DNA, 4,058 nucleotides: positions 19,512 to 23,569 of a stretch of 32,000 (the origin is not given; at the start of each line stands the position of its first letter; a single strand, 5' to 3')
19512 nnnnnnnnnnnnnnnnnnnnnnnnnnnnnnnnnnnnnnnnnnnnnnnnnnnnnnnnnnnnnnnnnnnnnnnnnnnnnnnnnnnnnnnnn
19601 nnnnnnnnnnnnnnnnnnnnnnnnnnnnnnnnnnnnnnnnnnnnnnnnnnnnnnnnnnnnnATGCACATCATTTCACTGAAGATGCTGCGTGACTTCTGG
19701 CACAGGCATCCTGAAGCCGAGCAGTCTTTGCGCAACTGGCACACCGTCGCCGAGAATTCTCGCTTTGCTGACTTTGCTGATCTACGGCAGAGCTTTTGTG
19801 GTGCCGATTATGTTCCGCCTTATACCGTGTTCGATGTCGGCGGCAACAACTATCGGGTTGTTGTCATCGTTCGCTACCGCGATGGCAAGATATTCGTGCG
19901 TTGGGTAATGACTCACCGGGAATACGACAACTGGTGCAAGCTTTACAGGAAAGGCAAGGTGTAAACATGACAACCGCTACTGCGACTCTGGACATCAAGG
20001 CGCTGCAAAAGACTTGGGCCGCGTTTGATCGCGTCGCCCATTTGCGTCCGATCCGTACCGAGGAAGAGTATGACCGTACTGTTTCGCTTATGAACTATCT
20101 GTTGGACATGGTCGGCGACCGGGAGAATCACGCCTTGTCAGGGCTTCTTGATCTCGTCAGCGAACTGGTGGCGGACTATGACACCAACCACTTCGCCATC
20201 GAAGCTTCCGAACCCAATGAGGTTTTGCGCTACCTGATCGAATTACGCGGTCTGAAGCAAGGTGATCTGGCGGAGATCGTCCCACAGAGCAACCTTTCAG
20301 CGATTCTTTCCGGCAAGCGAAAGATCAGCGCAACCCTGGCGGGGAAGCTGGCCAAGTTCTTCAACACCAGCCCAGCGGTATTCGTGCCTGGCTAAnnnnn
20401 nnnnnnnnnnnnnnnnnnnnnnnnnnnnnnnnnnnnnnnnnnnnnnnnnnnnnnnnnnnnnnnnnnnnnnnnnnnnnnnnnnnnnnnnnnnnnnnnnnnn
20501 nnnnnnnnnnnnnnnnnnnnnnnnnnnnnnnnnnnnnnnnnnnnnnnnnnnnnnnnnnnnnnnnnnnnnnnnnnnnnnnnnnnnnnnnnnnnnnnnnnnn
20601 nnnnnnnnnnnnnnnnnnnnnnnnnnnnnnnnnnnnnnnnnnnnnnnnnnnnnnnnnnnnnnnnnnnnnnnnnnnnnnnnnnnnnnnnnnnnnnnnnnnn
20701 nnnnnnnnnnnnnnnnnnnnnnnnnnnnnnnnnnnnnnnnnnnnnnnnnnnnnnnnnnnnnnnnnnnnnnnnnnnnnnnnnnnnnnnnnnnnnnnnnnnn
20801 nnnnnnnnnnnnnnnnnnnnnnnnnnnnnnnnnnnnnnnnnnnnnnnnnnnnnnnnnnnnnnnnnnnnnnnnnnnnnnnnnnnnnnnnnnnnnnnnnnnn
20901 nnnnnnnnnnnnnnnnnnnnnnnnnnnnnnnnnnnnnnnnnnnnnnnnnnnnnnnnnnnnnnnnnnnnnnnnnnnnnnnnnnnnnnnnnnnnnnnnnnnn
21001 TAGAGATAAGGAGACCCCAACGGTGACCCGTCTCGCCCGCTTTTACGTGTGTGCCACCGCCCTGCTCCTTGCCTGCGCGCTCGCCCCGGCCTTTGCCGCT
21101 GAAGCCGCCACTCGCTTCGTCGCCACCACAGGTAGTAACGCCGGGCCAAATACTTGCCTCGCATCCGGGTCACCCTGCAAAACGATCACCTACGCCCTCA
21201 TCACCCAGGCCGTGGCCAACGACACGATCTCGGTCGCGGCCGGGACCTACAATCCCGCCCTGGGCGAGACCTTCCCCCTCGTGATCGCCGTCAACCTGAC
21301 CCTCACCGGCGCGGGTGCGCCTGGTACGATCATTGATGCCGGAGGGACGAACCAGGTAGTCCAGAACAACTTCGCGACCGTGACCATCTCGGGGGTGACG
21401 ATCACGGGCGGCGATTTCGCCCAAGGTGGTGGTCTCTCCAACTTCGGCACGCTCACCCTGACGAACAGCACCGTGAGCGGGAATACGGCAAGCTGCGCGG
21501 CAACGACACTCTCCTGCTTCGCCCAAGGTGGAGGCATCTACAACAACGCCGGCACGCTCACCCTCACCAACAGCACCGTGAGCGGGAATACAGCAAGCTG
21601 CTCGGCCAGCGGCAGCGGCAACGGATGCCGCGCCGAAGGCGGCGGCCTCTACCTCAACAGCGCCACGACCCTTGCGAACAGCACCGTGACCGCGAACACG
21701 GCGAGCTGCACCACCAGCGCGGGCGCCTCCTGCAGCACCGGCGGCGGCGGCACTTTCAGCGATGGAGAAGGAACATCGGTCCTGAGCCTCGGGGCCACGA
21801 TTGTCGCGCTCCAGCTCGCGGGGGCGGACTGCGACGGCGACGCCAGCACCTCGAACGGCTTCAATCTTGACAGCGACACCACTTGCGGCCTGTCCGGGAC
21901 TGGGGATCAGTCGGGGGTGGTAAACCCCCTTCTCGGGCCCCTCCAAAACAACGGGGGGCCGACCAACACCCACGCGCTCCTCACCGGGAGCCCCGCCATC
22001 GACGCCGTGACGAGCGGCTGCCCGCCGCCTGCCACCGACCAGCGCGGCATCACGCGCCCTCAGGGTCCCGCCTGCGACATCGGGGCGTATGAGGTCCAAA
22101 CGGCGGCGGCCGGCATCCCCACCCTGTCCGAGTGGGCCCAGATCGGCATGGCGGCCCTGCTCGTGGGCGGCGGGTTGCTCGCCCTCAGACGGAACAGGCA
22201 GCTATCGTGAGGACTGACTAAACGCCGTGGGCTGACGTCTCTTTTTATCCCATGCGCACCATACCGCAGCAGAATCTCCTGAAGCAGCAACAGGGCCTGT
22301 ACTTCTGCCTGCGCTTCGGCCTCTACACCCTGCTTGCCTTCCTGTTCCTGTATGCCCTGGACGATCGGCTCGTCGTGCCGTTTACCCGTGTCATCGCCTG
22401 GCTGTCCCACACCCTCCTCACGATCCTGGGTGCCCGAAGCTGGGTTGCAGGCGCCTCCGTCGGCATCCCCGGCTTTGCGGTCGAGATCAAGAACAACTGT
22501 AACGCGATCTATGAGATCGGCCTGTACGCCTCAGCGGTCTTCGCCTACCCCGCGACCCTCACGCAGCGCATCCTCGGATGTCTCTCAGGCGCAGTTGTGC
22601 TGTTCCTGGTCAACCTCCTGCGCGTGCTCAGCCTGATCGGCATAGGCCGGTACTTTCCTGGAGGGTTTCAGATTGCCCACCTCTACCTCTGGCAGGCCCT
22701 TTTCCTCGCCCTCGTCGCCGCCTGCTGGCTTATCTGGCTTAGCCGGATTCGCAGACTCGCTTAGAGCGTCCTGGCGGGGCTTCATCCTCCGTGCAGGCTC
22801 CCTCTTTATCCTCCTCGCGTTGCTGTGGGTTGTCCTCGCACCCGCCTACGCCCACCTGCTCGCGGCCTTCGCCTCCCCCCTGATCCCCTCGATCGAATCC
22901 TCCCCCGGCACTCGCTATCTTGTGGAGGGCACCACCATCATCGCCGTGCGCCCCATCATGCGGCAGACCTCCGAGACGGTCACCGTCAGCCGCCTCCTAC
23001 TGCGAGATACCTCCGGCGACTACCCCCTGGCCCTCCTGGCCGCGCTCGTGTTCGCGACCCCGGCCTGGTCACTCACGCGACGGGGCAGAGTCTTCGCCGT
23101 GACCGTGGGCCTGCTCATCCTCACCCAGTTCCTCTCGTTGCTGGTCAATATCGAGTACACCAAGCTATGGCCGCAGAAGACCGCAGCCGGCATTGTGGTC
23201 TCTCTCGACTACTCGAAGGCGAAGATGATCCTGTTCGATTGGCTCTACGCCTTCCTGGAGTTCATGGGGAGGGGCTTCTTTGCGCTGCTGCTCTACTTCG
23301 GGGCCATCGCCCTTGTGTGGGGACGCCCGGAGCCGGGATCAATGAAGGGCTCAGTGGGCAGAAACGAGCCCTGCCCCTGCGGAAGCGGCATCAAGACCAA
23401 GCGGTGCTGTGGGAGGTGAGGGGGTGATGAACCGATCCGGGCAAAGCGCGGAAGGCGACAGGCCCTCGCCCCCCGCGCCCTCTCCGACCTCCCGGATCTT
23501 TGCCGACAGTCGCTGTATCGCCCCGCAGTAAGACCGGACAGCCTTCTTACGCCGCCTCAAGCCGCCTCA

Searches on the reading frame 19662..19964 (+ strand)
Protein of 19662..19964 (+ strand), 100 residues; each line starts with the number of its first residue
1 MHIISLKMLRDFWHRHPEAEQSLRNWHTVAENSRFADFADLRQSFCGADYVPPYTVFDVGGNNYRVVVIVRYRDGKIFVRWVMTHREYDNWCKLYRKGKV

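Call 9: search_protein_families(library=pfam, proteins=[window:19662-19964:+], max_evalue=0.01)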
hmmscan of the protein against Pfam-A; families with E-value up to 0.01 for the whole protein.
window:19662-19964:+ (100 aa): 1 family
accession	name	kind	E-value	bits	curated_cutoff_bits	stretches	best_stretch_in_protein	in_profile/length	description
PF09907.15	HigB_toxin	-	1.8e-25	89.4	27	1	19-90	1-73/74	HigB_toxin, RelE-like toxic component of a toxin-antitoxin system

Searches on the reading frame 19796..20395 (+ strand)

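Call 10: search_protein_families(library=pfam, proteins=[window:19796-20395:+])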
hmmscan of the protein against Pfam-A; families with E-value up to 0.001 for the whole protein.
window:19796-20395:+ (199 aa): 1 family
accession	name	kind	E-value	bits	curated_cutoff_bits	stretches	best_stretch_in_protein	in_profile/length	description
PF01381.28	HTH_3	-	2.7e-08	34.2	23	1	144-195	1-54/55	Helix-turn-helix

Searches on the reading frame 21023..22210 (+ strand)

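Call 10: search_protein_families(library=pfam, proteins=[window:21023-22210:+])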
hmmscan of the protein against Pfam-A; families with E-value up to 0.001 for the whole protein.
window:21023-22210:+ (395 aa): 2 families
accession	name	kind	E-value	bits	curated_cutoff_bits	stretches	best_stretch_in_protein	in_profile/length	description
PF07602.17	DUF1565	-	1.1e-08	35.2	20.3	1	48-191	11-146/257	Protein of unknown function (DUF1565)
PF18203.6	IPTL-CTERM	-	0.00042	20.5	20.8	1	364-390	2-28/28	IPTL-CTERM motif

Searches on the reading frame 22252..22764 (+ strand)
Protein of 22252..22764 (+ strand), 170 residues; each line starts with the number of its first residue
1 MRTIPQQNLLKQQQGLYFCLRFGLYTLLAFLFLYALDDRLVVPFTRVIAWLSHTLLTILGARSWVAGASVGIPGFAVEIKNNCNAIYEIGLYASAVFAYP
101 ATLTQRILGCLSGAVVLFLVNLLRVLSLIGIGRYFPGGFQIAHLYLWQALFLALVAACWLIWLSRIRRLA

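Call 10: search_protein_families(library=pfam, proteins=[window:22252-22764:+])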
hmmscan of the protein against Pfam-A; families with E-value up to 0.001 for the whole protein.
window:22252-22764:+ (170 aa): 1 family
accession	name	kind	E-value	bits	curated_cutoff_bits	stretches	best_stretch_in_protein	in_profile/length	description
PF09721.15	Exosortase_EpsH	-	2.6e-06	27.4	25.7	1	24-162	107-252/254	Transmembrane exosortase (Exosortase_EpsH)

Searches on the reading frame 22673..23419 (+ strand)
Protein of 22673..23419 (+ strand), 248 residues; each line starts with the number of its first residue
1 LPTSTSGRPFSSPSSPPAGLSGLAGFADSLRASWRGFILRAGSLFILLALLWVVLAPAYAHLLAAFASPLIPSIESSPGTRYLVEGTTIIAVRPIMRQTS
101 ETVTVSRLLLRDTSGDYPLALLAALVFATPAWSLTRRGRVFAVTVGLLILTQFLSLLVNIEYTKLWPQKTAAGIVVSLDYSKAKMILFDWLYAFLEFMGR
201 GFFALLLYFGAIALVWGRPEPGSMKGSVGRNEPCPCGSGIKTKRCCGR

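Call 10: search_protein_families(library=pfam, proteins=[window:22673-23419:+])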
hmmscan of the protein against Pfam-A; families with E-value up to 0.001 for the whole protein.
window:22673-23419:+ (248 aa): 1 family
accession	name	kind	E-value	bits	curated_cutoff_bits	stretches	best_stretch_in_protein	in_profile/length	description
PF02810.21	SEC-C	-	1.1e-06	28.9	20.4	1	230-248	1-19/19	SEC-C motif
